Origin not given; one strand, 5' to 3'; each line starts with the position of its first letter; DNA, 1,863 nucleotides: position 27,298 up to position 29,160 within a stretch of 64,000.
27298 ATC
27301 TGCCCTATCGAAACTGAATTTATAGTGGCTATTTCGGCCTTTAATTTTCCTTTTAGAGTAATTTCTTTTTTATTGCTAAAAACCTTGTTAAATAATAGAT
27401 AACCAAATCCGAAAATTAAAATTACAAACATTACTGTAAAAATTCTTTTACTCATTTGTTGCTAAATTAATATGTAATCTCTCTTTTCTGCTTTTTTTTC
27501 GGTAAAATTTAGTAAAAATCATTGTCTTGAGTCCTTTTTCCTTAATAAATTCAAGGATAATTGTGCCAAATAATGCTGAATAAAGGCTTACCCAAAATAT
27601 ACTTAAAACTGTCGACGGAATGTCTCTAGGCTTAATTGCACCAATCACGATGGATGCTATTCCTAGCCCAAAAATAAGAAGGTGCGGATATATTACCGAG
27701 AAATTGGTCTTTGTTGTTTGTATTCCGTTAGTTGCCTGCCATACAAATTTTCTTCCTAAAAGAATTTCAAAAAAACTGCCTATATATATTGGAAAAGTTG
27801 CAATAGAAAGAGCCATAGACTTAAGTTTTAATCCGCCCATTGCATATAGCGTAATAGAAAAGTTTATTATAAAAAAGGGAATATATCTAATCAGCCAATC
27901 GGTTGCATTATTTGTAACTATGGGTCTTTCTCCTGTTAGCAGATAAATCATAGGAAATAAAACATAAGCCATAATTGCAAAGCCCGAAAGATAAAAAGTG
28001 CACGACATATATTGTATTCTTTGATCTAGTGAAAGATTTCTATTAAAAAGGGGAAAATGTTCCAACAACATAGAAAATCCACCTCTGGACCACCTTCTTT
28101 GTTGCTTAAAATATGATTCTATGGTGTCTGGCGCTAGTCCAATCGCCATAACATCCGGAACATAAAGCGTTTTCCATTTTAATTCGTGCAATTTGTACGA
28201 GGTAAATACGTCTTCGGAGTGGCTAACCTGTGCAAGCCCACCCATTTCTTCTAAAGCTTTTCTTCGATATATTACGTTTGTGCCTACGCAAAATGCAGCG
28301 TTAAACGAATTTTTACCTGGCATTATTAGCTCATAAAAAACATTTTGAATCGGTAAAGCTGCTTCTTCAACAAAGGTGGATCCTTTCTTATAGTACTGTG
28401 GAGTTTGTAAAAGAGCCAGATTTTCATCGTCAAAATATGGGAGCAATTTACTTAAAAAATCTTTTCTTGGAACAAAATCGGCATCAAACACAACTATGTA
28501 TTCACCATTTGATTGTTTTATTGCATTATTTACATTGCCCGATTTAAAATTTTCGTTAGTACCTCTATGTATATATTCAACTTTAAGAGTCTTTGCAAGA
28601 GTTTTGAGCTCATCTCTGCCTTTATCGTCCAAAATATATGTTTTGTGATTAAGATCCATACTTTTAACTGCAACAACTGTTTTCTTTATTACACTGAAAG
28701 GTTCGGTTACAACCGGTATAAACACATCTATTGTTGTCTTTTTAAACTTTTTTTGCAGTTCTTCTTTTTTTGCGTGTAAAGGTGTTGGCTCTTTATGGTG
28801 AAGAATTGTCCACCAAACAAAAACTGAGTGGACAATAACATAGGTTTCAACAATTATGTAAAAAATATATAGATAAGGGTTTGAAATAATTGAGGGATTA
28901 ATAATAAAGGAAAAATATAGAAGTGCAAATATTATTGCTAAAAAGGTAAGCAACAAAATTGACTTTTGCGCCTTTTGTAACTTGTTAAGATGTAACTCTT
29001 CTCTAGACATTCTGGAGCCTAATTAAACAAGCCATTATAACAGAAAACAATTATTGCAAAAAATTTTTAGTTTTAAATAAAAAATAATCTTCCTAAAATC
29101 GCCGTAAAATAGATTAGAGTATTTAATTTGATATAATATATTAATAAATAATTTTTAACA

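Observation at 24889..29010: Putative beta-glucan exopolysaccharide module: processive GT2 synthase, HlyD-like adaptor and GH81-like beta-1,3-glucanase in one overlapping operon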

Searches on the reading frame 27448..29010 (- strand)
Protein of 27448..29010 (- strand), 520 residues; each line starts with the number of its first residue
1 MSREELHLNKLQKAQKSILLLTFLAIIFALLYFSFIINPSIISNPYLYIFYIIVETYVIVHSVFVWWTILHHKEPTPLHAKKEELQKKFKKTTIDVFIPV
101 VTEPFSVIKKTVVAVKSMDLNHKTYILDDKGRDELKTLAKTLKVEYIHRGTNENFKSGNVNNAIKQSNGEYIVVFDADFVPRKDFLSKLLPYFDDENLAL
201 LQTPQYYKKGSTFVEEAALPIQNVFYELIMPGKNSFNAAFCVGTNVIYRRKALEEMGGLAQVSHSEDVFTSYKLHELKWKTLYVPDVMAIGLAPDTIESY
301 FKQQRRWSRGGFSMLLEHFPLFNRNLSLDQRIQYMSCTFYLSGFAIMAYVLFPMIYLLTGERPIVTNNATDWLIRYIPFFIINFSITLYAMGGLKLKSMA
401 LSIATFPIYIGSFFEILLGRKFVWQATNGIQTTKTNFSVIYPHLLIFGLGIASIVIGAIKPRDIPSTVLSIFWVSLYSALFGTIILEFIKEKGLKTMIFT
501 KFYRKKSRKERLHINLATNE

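Call 3: search_protein_families(library=pfam, proteins=[window:27448-29010:-], max_evalue=0.01)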
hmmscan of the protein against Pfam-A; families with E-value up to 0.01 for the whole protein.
window:27448-29010:- (520 aa): 5 families
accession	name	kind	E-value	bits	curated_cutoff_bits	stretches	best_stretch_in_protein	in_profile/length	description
PF00535.33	Glycos_transf_2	-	3.8e-24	85.9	23.3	1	96-256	2-167/168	Glycosyl transferase family 2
PF13641.12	Glyco_tranf_2_3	-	2.9e-22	80.3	27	1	135-310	48-230/230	Glycosyltransferase like family 2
PF13632.12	Glyco_trans_2_3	-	4e-22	79.4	27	1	171-357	1-183/198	Glycosyl transferase family group 2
PF13506.12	Glyco_transf_21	-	1.5e-15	57.6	21.7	1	152-309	14-174/174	Glycosyl transferase family 21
PF03552.20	Cellulose_synt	-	5.9e-11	42.1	24.7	1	263-401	421-560/722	Cellulose synthase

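Call 4: search_protein_families(library=ncbifam, proteins=[window:27448-29010:-], max_evalue=0.01)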
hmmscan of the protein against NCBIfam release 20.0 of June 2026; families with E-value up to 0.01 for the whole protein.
window:27448-29010:- (520 aa): 16 families
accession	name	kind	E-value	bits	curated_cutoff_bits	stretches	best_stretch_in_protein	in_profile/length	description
TIGR03030.1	CelA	equivalog_domain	1e-69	235.3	699.1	1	18-473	57-548/714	UDP-forming cellulose synthase catalytic subunit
NF008558.0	PRK11498.1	equivalog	1.7e-56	191.7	992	1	51-371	236-561/872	UDP-forming cellulose synthase catalytic subunit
TIGR03937.1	PgaC_IcaA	equivalog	2.5e-20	72.8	422.3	1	48-354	6-309/407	poly-beta-1,6-N-acetyl-D-glucosamine synthase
TIGR04242.1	nodulat_NodC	equivalog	2.8e-13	49.6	550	1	53-321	10-294/395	chitooligosaccharide synthase NodC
TIGR03472.1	HpnI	equivalog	7.5e-11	41.5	310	1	153-309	111-270/373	bacteriohopanetetrol glucosamine biosynthesis glycosyltransferase HpnI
TIGR03965.1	mycofact_glyco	equivalog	8.3e-11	41.4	280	2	239-311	227-300/467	mycofactocin biosynthesis glycosyltransferase MftF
NF003958.0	PRK05454.2-1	equivalog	2e-08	32.9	419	1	15-353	21-399/704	glucans biosynthesis glucosyltransferase MdoH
NF041875.1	EPS_EpsD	equivalog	2.4e-05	23.9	370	1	111-308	17-224/325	exopolysaccharide biosynthesis glycosyltransferase EpsD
NF050050.1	ProtGlycPglI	equivalog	8.2e-05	22.1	500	1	95-190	5-105/306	GalNAc(5)-diNAcBac-PP-undecaprenol beta-1,3-glucosyltransferase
NF003962.0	PRK05454.2-5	equivalog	8.8e-05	21.3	328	1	137-311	196-387/641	glucans biosynthesis glucosyltransferase MdoH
NF003959.0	PRK05454.2-2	equivalog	0.0004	18.9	550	1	141-354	155-385/599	glucans biosynthesis glucosyltransferase MdoH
NF003956.0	PRK05454.1-3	equivalog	0.0011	17.2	864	1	137-261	197-326/718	glucans biosynthesis glucosyltransferase MdoH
TIGR03469.1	HpnB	hypoth_equivalog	0.0014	17.7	379.25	1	163-264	130-234/386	hopene-associated glycosyltransferase HpnB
TIGR04283.1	glyco_like_mftF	equivalog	0.0041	16.7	182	0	96-196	3-100/221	TIGR04283 family arsenosugar biosynthesis glycosyltransferase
TIGR01556.1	rhamnosyltran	subfamily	0.0057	15.9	200.55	1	125-257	25-164/281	rhamnosyltransferase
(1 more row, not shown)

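Call 5: search_solved_structures(query=window:27448-29010:-, show_alignments=2)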
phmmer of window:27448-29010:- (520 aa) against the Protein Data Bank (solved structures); distinct sequences matched with E-value up to 0.001: 12.
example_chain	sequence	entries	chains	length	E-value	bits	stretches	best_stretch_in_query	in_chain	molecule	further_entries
5ej1_A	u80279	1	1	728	6e-49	170.4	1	130-459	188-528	Putative cellulose synthase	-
4hg6_A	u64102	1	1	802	8.4e-49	169.9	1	130-459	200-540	Cellulose Synthase Subunit A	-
4p00_A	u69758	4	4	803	8.4e-49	169.9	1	130-459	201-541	Cellulose Synthase A subunit | Cellulose Synthase subunit A | Putative cellulose synthase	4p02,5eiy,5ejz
7lby_A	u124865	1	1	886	1.3e-47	166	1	52-395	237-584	Cellulose synthase catalytic subunit [UDP-forming]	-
9b8v_E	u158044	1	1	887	1.3e-47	166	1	52-395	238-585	Cellulose synthase catalytic subunit [UDP-forming]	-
9fmv_A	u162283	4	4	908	1.4e-47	165.9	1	52-395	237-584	Cellulose synthase catalytic subunit [UDP-forming]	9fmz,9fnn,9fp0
8vht_A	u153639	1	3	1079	2.5e-07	33.1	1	262-380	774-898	Cellulose synthase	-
7d5k_A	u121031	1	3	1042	5.7e-07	31.9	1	262-403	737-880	Cellulose synthase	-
8vi0_A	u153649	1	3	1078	2.2e-06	30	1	262-370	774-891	Cellulose synthase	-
6wlb_A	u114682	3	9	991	4.9e-06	28.8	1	261-373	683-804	Cellulose synthase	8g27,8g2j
6yv7_B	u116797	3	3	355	3.7e-05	25.9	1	151-295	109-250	Glycosyl transferase, family 2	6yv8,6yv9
6yv7_A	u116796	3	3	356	3.8e-05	25.9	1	151-295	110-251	Glycosyl transferase, family 2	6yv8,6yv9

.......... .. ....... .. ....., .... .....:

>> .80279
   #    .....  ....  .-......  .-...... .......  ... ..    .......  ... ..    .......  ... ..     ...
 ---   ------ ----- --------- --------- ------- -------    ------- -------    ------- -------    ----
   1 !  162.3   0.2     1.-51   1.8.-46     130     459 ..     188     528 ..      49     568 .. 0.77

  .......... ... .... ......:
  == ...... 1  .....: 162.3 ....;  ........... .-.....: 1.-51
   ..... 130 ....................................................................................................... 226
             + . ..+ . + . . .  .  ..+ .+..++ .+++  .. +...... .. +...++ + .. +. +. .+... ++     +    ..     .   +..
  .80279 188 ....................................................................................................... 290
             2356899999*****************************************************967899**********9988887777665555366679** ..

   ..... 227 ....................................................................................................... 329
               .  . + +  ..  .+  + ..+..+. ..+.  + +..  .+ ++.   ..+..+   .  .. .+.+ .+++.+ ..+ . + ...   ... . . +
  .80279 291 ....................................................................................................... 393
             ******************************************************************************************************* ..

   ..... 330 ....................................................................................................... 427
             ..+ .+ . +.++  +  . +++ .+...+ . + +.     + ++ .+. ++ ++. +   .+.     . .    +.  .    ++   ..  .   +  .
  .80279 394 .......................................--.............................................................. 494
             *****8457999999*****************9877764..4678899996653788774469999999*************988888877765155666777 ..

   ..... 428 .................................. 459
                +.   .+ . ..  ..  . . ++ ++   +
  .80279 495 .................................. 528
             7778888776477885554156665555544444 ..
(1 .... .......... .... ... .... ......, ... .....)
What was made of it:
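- Closest known: BcsA-BcsB-BcsZ bacterial cellulose synthase. Same: It is the closest solved structure for the GT2 (4hg6/5ej1, 8e-49, call 5).
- Checked: NCBIfam CelA gives 1e-69 and PDB BcsA gives 8e-49 (calls 3, 4, 5).
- The top curated models and all solved homologues are cellulose synthases: CelA 1e-69 and BcsA 8e-49 (calls 4, 5).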

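Call 35: search_dna_similar(query=window:27448-29010:-, collection=plasmids, mode=protein, max_rows=40, rows=spread)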
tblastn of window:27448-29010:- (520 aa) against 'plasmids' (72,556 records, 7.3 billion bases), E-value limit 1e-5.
Records with a match: 923; places in all: 1063; records where one place covers at least 80% of the query: 4.
Best place of each record, by identity: <60% 923.
By first word of the organism name: Rhizobium 179; Escherichia 161; Sinorhizobium 143; Ralstonia 129; Agrobacterium 32; Bradyrhizobium 27; Klebsiella 17; Ensifer 16; Lactiplantibacillus 14; Lactococcus 14; and 73 more.
By predicted mobility (MOB-suite, as given by PLSDB): non-mobilizable 361; mobilizable 313; conjugative 249.
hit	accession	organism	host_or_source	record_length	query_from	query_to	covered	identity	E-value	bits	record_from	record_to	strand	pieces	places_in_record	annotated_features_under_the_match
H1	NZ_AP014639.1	Leptolyngbya boryana IAM M-101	-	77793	93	491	77%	31.4%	3e-50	192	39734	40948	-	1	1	cellulose synthase catalytic subunit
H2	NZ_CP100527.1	Escherichia coli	Gallus gallus domesticus,whole ...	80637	93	495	78%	27.6%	2e-46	181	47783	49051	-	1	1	bcsA: UDP-forming cellulose synthase catalytic subunit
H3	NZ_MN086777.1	Escherichia coli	pig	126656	93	495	78%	27.6%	2e-46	181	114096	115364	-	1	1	bcsA: UDP-forming cellulose synthase catalytic subunit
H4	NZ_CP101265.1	Escherichia coli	Homo sapiens,cell culture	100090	93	495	78%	27.6%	2e-46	181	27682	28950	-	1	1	bcsA: UDP-forming cellulose synthase catalytic subunit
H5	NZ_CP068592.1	Escherichia coli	Gallus gallus,chicken stool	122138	93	495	78%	27.2%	2e-46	181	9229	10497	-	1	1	bcsA: UDP-forming cellulose synthase catalytic subunit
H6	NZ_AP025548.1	Escherichia coli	Homo sapiens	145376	93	495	78%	27.2%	3e-46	181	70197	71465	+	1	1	bcsA: UDP-forming cellulose synthase catalytic subunit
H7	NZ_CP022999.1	Rhizobium sp. 11515TR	Cell culture,agricultural soil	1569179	76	395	62%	33.0%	3e-50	192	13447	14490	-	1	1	none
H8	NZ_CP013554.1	Rhizobium phaseoli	Phaseolus vulgaris,Whole ...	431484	93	409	61%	32.5%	7e-56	209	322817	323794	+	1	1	glycosyltransferase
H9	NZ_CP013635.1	Rhizobium sp. N324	Phaseolus vulgaris,Whole ...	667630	93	409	61%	32.2%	4e-55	207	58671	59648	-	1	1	glycosyltransferase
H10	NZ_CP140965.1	Sinorhizobium medicae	Medicago lupulina,whole organism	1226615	94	395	56%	34.7%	6e-41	194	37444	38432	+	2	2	record has no annotation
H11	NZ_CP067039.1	Agrobacterium fabrum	-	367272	94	462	71%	27.3%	1e-34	146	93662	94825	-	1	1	cellulose synthase catalytic subunit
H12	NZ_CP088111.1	Sinorhizobium medicae WSM1115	cell culture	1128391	94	395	58%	33.2%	3e-46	181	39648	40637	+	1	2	record has no annotation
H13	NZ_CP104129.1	Sinorhizobium sp. M103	Phaseolus vulgaris,cell ...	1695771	93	409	61%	31.6%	2e-52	199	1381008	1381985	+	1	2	none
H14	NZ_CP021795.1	Sinorhizobium meliloti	Medicago sativa,Single Cell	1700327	93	409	61%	31.4%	1e-51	197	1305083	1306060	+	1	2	none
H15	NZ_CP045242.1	Pantoea sp. JZ29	Euphorbia granulata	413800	94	489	76%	25.1%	1e-29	131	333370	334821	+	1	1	glycosyltransferase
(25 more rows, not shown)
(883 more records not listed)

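Call 36: get_annotated_region(hit=H8, flank=5000)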
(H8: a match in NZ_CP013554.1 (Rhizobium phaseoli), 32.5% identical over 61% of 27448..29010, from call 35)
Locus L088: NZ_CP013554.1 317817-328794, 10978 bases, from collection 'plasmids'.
description: Rhizobium phaseoli strain N931 plasmid pRphaN931b, complete sequence
organism: Rhizobium phaseoli (NCBI taxid 396)
taxonomy: Bacteria; Pseudomonadota; Alphaproteobacteria; Hyphomicrobiales; Rhizobiaceae; Rhizobium; Rhizobium phaseoli
host: -; source: Phaseolus vulgaris,Whole organism,Legume-root nodule,legume-root nodule; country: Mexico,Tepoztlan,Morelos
typing (MOB-suite, as given by PLSDB): non-mobilizable
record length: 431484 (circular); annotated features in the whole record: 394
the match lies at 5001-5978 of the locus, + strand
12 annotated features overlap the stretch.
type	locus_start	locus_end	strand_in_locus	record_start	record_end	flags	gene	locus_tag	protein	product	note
CDS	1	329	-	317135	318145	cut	-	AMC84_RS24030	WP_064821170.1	IS30 family transposase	-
CDS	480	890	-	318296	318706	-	-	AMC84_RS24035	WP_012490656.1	hypothetical protein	-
CDS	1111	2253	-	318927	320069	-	-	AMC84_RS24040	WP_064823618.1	AraC family transcriptional regulator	-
CDS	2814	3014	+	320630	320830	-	-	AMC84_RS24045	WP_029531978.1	hypothetical protein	-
CDS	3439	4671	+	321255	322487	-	-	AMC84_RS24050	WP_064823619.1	HlyD family efflux transporter periplasmic adaptor subunit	-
CDS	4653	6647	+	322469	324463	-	-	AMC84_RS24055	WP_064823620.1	glycosyltransferase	-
CDS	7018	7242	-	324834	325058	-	-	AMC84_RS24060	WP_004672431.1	hypothetical protein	-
CDS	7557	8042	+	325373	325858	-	-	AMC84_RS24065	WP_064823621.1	DMT family transporter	GO:0055085 - transmembrane transport [Evidence IEA]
CDS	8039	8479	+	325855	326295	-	-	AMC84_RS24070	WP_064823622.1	DMT family transporter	-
CDS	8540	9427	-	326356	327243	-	yghX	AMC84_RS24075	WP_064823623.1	YghX family hydrolase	-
CDS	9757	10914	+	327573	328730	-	-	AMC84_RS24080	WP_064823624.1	Gfo/Idh/MocA family oxidoreductase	-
CDS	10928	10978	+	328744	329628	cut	-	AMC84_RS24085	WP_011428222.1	sugar ABC transporter permease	-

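Call 37: get_annotated_region(hit=H14, flank=5000)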
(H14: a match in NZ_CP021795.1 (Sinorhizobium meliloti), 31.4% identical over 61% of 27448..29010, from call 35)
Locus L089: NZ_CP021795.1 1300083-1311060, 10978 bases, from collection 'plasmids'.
description: Sinorhizobium meliloti strain USDA1157 plasmid psymB, complete sequence
organism: Sinorhizobium meliloti (NCBI taxid 382)
taxonomy: Bacteria; Pseudomonadota; Alphaproteobacteria; Hyphomicrobiales; Rhizobiaceae; Sinorhizobium; Sinorhizobium meliloti
host: -; source: Medicago sativa,Single Cell; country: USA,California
typing (MOB-suite, as given by PLSDB): mobilizable; relaxase MOBQ
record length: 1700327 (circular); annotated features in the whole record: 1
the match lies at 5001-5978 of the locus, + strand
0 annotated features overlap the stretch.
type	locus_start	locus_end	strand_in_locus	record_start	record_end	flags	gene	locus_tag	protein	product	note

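Call 38: get_annotated_region(hit=H1, flank=5000)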
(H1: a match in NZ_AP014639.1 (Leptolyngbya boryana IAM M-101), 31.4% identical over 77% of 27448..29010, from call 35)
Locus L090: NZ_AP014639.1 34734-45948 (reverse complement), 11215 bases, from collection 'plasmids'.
description: Leptolyngbya boryana IAM M-101 plasmid pLBA
organism: Leptolyngbya boryana IAM M-101 (NCBI taxid 411966)
taxonomy: Bacteria; Cyanobacteriota; Cyanophyceae; Leptolyngbyales; Leptolyngbyaceae; Leptolyngbya; Leptolyngbya boryana; Leptolyngbya boryana IAM M-101
host: -; source: -; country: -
typing (MOB-suite, as given by PLSDB): non-mobilizable
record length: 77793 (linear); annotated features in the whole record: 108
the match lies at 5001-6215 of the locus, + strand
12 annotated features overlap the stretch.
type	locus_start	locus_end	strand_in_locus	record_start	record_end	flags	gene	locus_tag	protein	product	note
CDS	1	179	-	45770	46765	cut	-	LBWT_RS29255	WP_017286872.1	hypothetical protein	-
CDS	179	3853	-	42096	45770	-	-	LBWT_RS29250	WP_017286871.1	hypothetical protein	-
CDS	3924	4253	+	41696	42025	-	-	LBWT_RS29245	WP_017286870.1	hypothetical protein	-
CDS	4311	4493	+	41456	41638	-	-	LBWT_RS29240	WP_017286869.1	hypothetical protein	-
CDS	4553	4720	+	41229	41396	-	-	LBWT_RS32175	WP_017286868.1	hypothetical protein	-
CDS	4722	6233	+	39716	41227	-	-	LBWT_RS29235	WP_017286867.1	cellulose synthase catalytic subunit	-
CDS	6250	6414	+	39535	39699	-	-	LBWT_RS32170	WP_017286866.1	hypothetical protein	-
CDS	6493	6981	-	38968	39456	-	-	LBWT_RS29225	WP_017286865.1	hypothetical protein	-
CDS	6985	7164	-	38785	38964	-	-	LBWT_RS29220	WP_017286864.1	hypothetical protein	-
CDS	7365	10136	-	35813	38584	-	-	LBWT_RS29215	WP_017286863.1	hypothetical protein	-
CDS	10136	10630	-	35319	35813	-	-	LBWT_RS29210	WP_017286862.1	hypothetical protein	-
CDS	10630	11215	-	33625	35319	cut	-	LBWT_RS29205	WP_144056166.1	hypothetical protein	-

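Call 47: get_annotated_region(hit=H11, flank=5000)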
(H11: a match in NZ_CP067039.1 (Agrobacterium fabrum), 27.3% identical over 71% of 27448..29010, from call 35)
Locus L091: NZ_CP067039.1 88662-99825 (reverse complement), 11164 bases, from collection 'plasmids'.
description: Agrobacterium fabrum strain GV3101::pMP90 plasmid pAtGV3101, complete sequence
organism: Agrobacterium fabrum (NCBI taxid 1176649)
taxonomy: Bacteria; Pseudomonadota; Alphaproteobacteria; Hyphomicrobiales; Rhizobiaceae; Agrobacterium; Agrobacterium fabrum
host: -; source: -; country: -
typing (MOB-suite, as given by PLSDB): conjugative; relaxase MOBQ; mating-pair formation MPF_T
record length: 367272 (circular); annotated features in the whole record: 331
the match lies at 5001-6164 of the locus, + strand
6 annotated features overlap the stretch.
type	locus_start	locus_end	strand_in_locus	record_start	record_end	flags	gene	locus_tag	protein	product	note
CDS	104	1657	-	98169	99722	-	-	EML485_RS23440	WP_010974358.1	ISL3 family transposase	-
CDS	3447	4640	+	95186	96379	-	-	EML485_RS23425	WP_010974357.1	HlyD family efflux transporter periplasmic adaptor subunit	-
CDS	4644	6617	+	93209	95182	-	-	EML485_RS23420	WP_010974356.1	cellulose synthase catalytic subunit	-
CDS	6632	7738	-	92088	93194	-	-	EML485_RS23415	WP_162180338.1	cache domain-containing protein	-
CDS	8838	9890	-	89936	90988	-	-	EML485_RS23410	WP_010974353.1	sensor histidine kinase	GO:0007165 - signal transduction [Evidence IEA]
CDS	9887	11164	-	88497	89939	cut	-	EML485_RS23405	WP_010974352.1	ATPase domain-containing protein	-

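Call 50: get_annotated_region(hit=H2, flank=3000)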
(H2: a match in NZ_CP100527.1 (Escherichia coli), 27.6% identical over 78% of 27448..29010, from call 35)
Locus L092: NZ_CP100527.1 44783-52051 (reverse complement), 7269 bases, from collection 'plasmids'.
description: Escherichia coli strain LH13-b plasmid pLH13-b-B, complete sequence
organism: Escherichia coli (NCBI taxid 562)
taxonomy: Bacteria; Pseudomonadota; Gammaproteobacteria; Enterobacterales; Enterobacteriaceae; Escherichia; Escherichia coli
host: -; source: Gallus gallus domesticus,whole organism,pooled poultry feces; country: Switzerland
typing (MOB-suite, as given by PLSDB): non-mobilizable; replicon IncHI1B
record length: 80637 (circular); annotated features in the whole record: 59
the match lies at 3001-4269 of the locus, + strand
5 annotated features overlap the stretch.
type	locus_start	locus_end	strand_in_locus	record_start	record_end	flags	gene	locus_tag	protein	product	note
CDS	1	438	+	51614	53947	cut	-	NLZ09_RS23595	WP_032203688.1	EAL domain-containing protein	-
CDS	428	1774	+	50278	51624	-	-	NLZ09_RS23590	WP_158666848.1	GGDEF domain-containing protein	-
CDS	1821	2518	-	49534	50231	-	-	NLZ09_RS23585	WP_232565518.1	IS1-like element IS1B family transposase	-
CDS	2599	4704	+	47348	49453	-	bcsA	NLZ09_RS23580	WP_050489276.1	UDP-forming cellulose synthase catalytic subunit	GO:0030244 - cellulose biosynthetic process [Evidence IEA]; GO:0006011 - UDP-glucose metabolic process [Evidence IEA]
CDS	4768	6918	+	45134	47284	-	-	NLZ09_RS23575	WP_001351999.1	cellulose biosynthesis cyclic di-GMP-binding regulatory protein BcsB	-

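Call 51: get_annotated_region(hit=H7, flank=5000)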
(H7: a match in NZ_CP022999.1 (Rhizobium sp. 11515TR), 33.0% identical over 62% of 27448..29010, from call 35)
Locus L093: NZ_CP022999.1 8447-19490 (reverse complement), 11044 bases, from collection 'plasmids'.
description: Rhizobium sp. 11515TR strain 10195 plasmid p11515TR-A, complete sequence
organism: Rhizobium sp. 11515TR (NCBI taxid 2028343)
taxonomy: Bacteria; Pseudomonadota; Alphaproteobacteria; Hyphomicrobiales; Rhizobiaceae; Rhizobium; Rhizobium sp. 11515TR
host: -; source: Cell culture,agricultural soil; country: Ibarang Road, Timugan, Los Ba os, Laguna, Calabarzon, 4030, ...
typing (MOB-suite, as given by PLSDB): non-mobilizable
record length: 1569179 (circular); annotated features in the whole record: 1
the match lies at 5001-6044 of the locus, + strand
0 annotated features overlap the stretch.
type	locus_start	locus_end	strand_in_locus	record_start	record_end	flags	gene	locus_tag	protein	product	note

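Call 63: find_related_loci(query=A4, collection=metagenome_contigs, flank=5000)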
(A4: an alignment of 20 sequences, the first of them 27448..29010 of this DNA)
Query A4 (520 aa) in metagenome_contigs; peptide patterns used: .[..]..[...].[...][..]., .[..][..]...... (x = any residue, [..] = any of these).
600 stretches matched a pattern (row limit reached: there are more); 579 encode a relative of the query (tblastn E <= 1e-3); the best 80 are kept; 80 distinct loci.
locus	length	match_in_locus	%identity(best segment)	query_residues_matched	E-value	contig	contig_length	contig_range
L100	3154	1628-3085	40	3-486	6e-117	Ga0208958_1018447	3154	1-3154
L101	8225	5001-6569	36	2-492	5e-110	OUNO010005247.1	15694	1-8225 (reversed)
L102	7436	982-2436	38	10-491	2e-109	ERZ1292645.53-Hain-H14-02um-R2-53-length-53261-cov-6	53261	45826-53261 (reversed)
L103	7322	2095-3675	37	1-492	6e-105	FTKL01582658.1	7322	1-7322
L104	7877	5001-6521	36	12-491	2e-104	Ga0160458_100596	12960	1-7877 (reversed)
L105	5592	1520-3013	36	18-491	5e-103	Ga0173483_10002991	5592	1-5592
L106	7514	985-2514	35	9-486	5e-103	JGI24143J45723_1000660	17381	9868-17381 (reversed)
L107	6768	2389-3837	35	30-486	2e-102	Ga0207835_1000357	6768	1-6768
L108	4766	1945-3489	36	3-492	1e-102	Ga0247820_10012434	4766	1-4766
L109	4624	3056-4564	35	17-509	3e-102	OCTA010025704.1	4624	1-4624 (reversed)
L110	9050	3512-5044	36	5-482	1e-101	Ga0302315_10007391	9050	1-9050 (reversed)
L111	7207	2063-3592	35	9-491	1e-100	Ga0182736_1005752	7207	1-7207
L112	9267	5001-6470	34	18-491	1e-98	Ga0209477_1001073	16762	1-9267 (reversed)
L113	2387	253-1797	36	2-491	3e-102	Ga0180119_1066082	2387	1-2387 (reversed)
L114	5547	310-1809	34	5-492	6e-98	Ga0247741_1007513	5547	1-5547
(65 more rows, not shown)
